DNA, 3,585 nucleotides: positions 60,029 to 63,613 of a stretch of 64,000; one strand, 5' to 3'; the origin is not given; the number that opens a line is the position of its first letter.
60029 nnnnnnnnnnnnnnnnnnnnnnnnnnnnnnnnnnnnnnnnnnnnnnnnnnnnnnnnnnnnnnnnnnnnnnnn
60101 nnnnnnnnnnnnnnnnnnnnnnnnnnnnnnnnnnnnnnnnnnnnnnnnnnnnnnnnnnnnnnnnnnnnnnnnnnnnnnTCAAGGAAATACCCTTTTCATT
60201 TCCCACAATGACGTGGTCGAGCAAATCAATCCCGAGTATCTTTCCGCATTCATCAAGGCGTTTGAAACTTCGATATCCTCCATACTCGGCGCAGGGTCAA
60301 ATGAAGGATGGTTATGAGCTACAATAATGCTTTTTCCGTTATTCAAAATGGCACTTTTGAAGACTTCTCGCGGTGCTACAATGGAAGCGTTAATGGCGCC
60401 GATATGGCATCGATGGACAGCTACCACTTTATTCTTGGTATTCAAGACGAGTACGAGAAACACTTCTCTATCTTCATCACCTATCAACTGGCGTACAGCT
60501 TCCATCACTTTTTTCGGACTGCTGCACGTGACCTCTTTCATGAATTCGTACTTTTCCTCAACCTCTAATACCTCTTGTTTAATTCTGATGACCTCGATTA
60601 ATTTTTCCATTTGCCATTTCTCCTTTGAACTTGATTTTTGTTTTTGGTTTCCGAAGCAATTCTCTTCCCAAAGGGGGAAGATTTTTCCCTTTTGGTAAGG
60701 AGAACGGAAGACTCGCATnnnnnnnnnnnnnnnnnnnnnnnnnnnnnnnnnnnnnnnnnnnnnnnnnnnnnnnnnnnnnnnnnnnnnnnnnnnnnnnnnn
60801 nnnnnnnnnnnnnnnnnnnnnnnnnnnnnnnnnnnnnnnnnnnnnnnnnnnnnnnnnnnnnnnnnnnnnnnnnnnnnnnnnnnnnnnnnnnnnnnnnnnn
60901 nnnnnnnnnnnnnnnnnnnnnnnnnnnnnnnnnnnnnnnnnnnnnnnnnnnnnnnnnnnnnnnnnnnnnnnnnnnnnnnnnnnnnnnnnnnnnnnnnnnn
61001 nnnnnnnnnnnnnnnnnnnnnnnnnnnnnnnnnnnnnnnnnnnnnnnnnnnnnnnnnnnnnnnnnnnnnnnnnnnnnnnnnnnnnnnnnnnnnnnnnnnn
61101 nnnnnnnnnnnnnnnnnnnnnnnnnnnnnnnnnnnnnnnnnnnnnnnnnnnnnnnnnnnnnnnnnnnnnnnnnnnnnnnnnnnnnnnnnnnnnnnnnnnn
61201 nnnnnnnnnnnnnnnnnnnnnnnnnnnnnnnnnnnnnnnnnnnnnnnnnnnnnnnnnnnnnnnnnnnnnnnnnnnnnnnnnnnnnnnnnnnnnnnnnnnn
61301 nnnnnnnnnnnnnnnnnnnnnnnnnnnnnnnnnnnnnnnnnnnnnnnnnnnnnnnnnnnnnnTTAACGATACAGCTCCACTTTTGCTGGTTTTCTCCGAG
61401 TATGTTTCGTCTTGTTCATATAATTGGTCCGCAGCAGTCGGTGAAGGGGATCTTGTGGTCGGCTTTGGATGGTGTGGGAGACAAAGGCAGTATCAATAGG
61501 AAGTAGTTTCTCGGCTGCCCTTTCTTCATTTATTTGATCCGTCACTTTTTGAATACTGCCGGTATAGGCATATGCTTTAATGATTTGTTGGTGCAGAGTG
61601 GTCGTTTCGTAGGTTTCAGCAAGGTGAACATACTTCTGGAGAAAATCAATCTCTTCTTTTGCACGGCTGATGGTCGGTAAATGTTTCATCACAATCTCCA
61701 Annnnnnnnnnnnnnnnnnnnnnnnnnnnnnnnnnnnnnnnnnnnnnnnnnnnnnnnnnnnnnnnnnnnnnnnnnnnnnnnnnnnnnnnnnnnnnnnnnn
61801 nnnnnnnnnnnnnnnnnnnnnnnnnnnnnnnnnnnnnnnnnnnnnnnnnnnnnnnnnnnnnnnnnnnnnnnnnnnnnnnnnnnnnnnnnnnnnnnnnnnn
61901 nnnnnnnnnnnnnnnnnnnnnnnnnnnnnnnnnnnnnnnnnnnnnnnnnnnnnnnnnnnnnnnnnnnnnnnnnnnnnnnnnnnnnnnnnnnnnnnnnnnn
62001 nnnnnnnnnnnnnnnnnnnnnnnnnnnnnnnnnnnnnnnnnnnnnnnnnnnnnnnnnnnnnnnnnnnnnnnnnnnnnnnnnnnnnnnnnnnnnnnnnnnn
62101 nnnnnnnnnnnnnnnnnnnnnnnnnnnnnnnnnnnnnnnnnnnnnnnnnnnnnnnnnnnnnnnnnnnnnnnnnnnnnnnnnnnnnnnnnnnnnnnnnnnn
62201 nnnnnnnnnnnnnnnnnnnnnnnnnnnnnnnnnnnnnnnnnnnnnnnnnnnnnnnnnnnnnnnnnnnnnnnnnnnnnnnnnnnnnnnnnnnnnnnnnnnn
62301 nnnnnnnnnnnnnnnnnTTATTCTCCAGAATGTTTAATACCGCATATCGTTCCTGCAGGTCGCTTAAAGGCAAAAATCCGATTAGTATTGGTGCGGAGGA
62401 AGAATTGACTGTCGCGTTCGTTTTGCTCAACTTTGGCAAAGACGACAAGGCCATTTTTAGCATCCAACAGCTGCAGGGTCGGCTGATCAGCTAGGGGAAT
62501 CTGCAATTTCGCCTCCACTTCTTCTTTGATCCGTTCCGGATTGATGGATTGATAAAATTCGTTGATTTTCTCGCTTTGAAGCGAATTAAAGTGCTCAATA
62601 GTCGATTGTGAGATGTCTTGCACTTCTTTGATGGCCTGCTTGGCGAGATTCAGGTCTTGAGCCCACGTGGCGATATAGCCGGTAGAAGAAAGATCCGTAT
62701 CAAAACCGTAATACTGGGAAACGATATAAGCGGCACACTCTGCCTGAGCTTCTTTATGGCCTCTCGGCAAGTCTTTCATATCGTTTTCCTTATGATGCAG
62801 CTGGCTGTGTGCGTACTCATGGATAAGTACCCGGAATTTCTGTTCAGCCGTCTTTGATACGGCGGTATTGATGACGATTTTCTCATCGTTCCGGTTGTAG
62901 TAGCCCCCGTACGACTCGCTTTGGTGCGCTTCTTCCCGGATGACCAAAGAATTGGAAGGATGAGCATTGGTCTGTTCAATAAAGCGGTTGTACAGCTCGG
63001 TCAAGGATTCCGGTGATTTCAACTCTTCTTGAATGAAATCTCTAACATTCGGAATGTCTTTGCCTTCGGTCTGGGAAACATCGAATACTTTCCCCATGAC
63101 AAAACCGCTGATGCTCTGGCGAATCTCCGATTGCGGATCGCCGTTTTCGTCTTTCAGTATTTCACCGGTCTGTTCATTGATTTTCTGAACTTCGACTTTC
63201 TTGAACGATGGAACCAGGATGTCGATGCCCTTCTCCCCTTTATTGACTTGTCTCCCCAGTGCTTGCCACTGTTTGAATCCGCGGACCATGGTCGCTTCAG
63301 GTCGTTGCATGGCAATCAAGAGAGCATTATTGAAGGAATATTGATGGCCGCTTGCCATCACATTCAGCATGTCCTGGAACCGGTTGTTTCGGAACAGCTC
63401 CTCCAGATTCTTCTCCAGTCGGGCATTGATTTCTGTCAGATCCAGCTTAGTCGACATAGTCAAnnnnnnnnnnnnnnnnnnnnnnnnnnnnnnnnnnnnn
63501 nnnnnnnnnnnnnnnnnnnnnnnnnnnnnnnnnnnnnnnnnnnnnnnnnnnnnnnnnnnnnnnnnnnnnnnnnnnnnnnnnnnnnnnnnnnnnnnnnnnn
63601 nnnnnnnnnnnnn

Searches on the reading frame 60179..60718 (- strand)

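Call 23: search_protein_families(library=pfam, max_evalue=0.01, proteins=[window:60179-60718:-])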
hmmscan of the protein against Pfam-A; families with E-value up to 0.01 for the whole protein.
window:60179-60718:- (179 aa): 2 families
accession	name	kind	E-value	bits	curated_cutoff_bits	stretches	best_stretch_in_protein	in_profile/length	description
PF04002.20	RadC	-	1.1e-27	96.8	22.1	1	66-160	2-96/121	RadC-like JAB domain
PF14464.11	Prok-JAB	-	0.00035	20.9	25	1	72-168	18-103/114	Prokaryotic homologs of the JAB domain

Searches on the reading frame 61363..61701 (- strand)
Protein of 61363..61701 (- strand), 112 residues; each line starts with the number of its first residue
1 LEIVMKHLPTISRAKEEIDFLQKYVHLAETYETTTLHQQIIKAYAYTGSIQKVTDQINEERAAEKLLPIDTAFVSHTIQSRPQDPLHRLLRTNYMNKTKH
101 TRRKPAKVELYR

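Call 23: search_protein_families(library=pfam, max_evalue=0.01, proteins=[window:61363-61701:-])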
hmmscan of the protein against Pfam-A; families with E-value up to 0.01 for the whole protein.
window:61363-61701:- (112 aa): 0 families

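Call 79: find_encoding_contigs(protein=window:61363-61701:-, flank=8000, max_places=6)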
Protein window:61363-61701:- (112 aa): no gene with exactly this product is on record in the collection.

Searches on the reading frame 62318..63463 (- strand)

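Call 23: search_protein_families(library=pfam, max_evalue=0.01, proteins=[window:62318-63463:-])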
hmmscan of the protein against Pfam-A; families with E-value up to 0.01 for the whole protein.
window:62318-63463:- (381 aa): 4 families
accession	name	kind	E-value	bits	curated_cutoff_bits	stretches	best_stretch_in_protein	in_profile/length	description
PF08401.16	ArdcN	-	2.5e-14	54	22.6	1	15-103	14-102/123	N-terminal domain of anti-restriction factor ArdC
PF10263.15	SprT-like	-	5.8e-05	23.3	25.6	1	152-236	2-84/108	SprT-like family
PF06114.19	Peptidase_M78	-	6.7e-05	23.1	22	1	174-270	8-110/123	IrrE N-terminal-like domain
PF20573.4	DUF6782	-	0.0013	18.4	27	1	180-244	60-125/241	Putative metallopeptidase family (DUF6782)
